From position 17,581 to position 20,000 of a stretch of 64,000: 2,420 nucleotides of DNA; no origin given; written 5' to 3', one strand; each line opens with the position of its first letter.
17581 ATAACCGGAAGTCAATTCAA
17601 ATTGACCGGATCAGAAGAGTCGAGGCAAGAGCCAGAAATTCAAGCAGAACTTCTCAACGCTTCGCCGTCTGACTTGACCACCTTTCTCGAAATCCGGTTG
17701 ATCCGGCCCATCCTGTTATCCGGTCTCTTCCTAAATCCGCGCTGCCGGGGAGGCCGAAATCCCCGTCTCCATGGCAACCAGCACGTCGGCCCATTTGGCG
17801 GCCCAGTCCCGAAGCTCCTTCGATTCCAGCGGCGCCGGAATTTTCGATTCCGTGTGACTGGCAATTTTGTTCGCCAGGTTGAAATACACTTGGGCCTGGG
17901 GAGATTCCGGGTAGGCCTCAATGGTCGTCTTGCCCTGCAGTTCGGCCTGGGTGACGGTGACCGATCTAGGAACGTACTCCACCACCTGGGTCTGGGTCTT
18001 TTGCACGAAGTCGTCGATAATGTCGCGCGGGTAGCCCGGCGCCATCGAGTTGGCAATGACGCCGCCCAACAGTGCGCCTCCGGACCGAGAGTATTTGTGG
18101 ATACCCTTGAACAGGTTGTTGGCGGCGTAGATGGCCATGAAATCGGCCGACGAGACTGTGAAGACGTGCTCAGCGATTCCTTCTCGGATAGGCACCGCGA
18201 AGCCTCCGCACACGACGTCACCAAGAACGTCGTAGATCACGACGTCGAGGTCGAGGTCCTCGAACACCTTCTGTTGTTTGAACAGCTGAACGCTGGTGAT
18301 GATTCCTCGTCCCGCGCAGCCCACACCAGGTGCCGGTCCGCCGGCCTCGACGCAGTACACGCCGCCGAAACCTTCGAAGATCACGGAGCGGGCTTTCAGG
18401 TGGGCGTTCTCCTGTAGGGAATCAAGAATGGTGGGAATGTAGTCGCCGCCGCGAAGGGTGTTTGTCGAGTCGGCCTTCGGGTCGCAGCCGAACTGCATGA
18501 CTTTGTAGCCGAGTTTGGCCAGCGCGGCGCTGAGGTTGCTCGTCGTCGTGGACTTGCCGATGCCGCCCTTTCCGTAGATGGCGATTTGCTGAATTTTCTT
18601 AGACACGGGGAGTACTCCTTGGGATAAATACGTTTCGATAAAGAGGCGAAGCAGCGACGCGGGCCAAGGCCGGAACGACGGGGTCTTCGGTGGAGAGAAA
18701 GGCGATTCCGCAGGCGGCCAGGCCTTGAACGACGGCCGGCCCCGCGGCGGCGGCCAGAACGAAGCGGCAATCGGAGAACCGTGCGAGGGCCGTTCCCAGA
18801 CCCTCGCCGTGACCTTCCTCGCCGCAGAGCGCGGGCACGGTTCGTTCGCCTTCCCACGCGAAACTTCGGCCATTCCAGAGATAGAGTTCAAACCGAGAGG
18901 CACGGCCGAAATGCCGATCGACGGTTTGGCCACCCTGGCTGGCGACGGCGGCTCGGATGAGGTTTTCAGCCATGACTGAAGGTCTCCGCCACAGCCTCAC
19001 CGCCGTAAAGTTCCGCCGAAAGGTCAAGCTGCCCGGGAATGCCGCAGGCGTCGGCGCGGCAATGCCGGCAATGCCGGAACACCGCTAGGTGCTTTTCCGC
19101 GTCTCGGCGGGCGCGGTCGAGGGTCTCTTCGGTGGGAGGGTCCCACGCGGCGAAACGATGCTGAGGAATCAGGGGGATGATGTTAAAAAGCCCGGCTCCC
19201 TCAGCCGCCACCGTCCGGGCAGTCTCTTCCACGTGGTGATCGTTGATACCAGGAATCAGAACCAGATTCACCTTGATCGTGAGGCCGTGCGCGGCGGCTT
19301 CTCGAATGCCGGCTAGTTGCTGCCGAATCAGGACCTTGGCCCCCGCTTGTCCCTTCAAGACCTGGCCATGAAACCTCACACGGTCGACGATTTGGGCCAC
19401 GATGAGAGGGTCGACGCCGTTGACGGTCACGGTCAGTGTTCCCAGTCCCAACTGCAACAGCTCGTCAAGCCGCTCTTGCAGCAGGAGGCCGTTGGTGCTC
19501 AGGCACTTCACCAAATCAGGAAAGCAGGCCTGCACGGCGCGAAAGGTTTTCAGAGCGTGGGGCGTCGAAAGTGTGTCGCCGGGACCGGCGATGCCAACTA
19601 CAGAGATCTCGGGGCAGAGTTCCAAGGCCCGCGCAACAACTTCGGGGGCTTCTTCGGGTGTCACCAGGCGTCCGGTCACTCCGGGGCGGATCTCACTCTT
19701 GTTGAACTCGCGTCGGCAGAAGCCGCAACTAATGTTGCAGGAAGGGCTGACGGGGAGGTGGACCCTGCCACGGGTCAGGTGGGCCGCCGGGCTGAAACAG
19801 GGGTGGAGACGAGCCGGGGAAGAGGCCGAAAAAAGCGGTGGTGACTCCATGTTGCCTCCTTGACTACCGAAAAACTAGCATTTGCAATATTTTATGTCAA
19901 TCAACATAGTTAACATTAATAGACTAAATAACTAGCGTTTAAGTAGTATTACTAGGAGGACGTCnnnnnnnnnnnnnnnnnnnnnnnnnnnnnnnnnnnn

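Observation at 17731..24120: Nitrogenase-like reductase system (NifB/NifX/NifH-like + NifD/NifK-like) embedded in methionine-sulfur genes: candidate Mar-type C-S-cleaving nitrogenase homolog with atypical architecture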

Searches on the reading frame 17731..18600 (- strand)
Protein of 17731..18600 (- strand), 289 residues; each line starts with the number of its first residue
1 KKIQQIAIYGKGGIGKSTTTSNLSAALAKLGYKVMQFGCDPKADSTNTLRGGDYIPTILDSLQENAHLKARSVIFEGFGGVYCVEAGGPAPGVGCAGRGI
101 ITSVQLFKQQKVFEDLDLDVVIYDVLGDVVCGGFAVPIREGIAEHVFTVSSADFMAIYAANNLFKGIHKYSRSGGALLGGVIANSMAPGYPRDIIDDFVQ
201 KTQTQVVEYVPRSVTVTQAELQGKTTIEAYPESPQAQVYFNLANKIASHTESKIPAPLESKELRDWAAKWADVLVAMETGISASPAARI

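Call 4: search_protein_families(library=ncbifam, proteins=[window:17731-18600:-], max_evalue=0.001)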
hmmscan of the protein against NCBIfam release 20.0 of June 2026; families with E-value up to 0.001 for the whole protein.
window:17731-18600:- (289 aa): 14 families
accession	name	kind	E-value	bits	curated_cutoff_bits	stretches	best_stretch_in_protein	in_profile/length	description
TIGR01287.1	nifH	equivalog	1.3e-119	398.5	394.35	1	4-271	1-269/275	nitrogenase iron protein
NF033200.1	F430_CfbC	exception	1.9e-101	338.8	402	1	4-266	1-258/260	Ni-sirohydrochlorin a,c-diamide reductive cyclase ATP-dependent reductase subunit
NF009701.0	PRK13230.1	subfamily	1.3e-98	329.7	350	1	3-270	1-281/291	nitrogenase reductase-like protein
NF009702.0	PRK13231.1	equivalog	5.4e-88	294.6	427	1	3-270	2-262/264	nitrogenase reductase-like protein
TIGR01281.1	DPOR_bchL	equivalog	2.1e-69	233.9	345.15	1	5-265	2-262/268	ferredoxin:protochlorophyllide reductase (ATP-dependent) iron-sulfur ATP-binding protein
TIGR02016.1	BchX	equivalog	2.6e-54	184.5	331.2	1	5-260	2-261/296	chlorophyllide a reductase iron protein subunit X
TIGR01969.1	minD_arch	subfamily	4.7e-16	58.7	201.75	2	9-87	7-84/251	cell division ATPase MinD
NF008669.0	PRK11670.1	equivalog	2e-07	30.3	348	0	9-51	114-156/369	iron-sulfur cluster carrier protein ApbC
TIGR01968.1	minD_bact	equivalog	3.9e-07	29.7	212.9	1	9-37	8-36/261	septum site-determining protein MinD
NF041136.1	MrpORP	equivalog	2.5e-06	27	450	1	7-35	10-38/365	iron-sulfur cluster carrier protein MrpORP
NF041546.1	ParA_partition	equivalog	6.3e-05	22.6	180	1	10-44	7-41/203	ParA family partition ATPase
TIGR03371.1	cellulose_yhjQ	equivalog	9e-05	22.1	157.85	0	4-42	2-41/246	cellulose biosynthesis protein BcsQ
TIGR03453.1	partition_RepA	equivalog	0.00015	20.7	348.45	1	2-48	103-149/387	plasmid partitioning protein RepA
TIGR04291.1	arsen_driv_ArsA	equivalog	0.00017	20.4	650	1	4-50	321-367/565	arsenical pump-driving ATPase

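Call 5: search_protein_families(library=pfam, proteins=[window:17731-18600:-], max_evalue=0.001)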
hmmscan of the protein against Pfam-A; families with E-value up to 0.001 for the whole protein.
window:17731-18600:- (289 aa): 6 families
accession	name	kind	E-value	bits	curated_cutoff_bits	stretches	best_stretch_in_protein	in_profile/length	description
PF00142.24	Fer4_NifH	-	1.8e-98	329.7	25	1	4-266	1-264/271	4Fe-4S iron sulfur cluster binding proteins, NifH/frxC family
PF01656.29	CbiA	-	2.6e-12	47.2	25.4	1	7-224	3-123/125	CobQ/CobB/MinD/ParA nucleotide binding domain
PF10609.15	ParA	-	5.2e-09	36.3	27.1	1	9-37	10-38/246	NUBPL iron-transfer P-loop NTPase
PF13614.12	AAA_31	-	6.1e-09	36.5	27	1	6-49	4-48/177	AAA domain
PF02374.21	ArsA_ATPase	-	9e-05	22.3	24.3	1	6-41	4-39/305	Anion-transporting ATPase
PF03308.22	MeaB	-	0.00087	18.8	23.1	0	4-53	34-83/273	Methylmalonyl Co-A mutase-associated GTPase MeaB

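Call 8: search_solved_structures(query=window:17731-18600:-, max_evalue=1e-20)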
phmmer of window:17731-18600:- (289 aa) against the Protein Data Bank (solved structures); distinct sequences matched with E-value up to 1e-20: 26.
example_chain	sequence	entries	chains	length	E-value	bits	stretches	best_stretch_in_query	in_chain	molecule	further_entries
9fmg_D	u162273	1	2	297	1.3e-147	493.8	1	3-286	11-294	Nitrogenase iron protein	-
1cp2_A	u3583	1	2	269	2.1e-83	283.2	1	4-265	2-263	NITROGENASE IRON PROTEIN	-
6nzj_A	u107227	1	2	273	3.6e-80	272.6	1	4-266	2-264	Nitrogenase iron protein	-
7qqa_A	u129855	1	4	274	2.6e-76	259.9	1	4-270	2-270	Nitrogenase iron protein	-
8q5w_A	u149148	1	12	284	6.3e-76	258.7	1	4-269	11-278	Nitrogenase iron protein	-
10zn_F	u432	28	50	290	9.7e-76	258.1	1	3-271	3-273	Nitrogenase iron protein NifH | Nitrogenase iron protein 1 | Nitrogenase iron protein gamma chain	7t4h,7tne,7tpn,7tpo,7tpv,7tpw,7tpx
8q5x_A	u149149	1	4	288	9.8e-76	258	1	3-270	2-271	Nitrogenase iron protein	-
1fp6_A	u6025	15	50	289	1.1e-75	257.9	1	4-271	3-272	NITROGENASE IRON PROTEIN | nitrogenase IRON protein 1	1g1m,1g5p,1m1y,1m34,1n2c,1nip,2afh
4wza_E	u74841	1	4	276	1.7e-75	257.3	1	3-266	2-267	Nitrogenase iron protein 1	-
4wzb_E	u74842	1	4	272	2e-75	257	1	3-265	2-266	Nitrogenase iron protein 1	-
1xdb_A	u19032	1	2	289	4e-75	256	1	4-271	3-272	Nitrogenase iron protein 1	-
8tc3_A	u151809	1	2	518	5.3e-75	255.6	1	3-271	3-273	Nitrogenase iron protein,Fluorescent protein plum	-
1de0_A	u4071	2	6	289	5.4e-75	255.6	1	4-271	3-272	NITROGENASE IRON PROTEIN | Nitrogenase iron protein 1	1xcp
1xd8_A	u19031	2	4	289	5.5e-75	255.6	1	4-271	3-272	Nitrogenase iron protein 1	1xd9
9haz_D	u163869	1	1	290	8e-75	255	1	3-267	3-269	Fe protein NifH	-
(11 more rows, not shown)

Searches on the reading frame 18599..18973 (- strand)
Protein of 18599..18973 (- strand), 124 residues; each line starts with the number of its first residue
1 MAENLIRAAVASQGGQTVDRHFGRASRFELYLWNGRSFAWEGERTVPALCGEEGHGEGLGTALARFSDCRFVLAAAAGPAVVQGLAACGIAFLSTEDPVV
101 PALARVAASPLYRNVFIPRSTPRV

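Call 4: search_protein_families(library=ncbifam, proteins=[window:18599-18973:-], max_evalue=0.001)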
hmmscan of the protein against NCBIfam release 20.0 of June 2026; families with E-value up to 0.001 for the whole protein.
window:18599-18973:- (124 aa): 2 families
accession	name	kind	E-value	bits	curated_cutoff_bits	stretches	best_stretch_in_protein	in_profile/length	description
TIGR01290.1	nifB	equivalog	4.2e-10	38.9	343.65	1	6-97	330-426/441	nitrogenase cofactor biosynthesis protein NifB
TIGR02663.1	nifX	equivalog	4.7e-05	23.8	112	1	6-92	1-87/119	nitrogen fixation protein NifX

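Call 5: search_protein_families(library=pfam, proteins=[window:18599-18973:-], max_evalue=0.001)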
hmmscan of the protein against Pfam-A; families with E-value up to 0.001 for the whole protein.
window:18599-18973:- (124 aa): 1 family
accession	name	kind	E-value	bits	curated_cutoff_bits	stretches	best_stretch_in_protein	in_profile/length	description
PF02579.22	Nitro_FeMo-Co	-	6e-11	42.9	26.3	1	15-106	2-92/94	Dinitrogenase iron-molybdenum cofactor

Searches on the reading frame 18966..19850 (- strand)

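Call 4: search_protein_families(library=ncbifam, proteins=[window:18966-19850:-], max_evalue=0.001)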
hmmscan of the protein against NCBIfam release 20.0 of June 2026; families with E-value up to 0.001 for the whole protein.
window:18966-19850:- (294 aa): 8 families
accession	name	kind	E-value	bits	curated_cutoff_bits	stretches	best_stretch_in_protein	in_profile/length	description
TIGR01290.1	nifB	equivalog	2.5e-74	250.6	343.65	1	14-274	10-278/441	nitrogenase cofactor biosynthesis protein NifB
TIGR02666.1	moaA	equivalog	1.4e-15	57.2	284.05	1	32-220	14-186/336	GTP 3',8-cyclase MoaA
TIGR02668.1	moaA_archaeal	equivalog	2.7e-14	52.8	325.25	1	31-254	13-217/303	GTP 3',8-cyclase MoaA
NF001199.0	PRK00164.2-1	equivalog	3.2e-10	39.7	231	1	32-230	16-190/308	GTP 3',8-cyclase MoaA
TIGR04311.1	rSAM_Geo_metal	subfamily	5.1e-07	29.1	400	1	31-232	6-192/423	radical SAM/SPASM family putative metalloenzyme maturase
TIGR04317.1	W_rSAM_matur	equivalog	3.8e-06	26.2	380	1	30-149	6-116/349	tungsten cofactor oxidoreductase radical SAM maturase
TIGR04053.2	TIGR04053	equivalog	3.6e-05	23.2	395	0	36-236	16-195/366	TIGR04053 family radical SAM/SPASM domain-containing protein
NF038283.1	viperin_w_prok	equivalog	0.00016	20.9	180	1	36-201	10-165/281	viperin family antiviral radical SAM protein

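Call 5: search_protein_families(library=pfam, proteins=[window:18966-19850:-], max_evalue=0.001)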
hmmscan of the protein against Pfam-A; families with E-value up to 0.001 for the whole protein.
window:18966-19850:- (294 aa): 1 family
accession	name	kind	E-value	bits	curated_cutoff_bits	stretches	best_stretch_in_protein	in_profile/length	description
PF04055.27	Radical_SAM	-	7e-18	65.8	29.5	1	33-213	2-165/166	Radical SAM superfamily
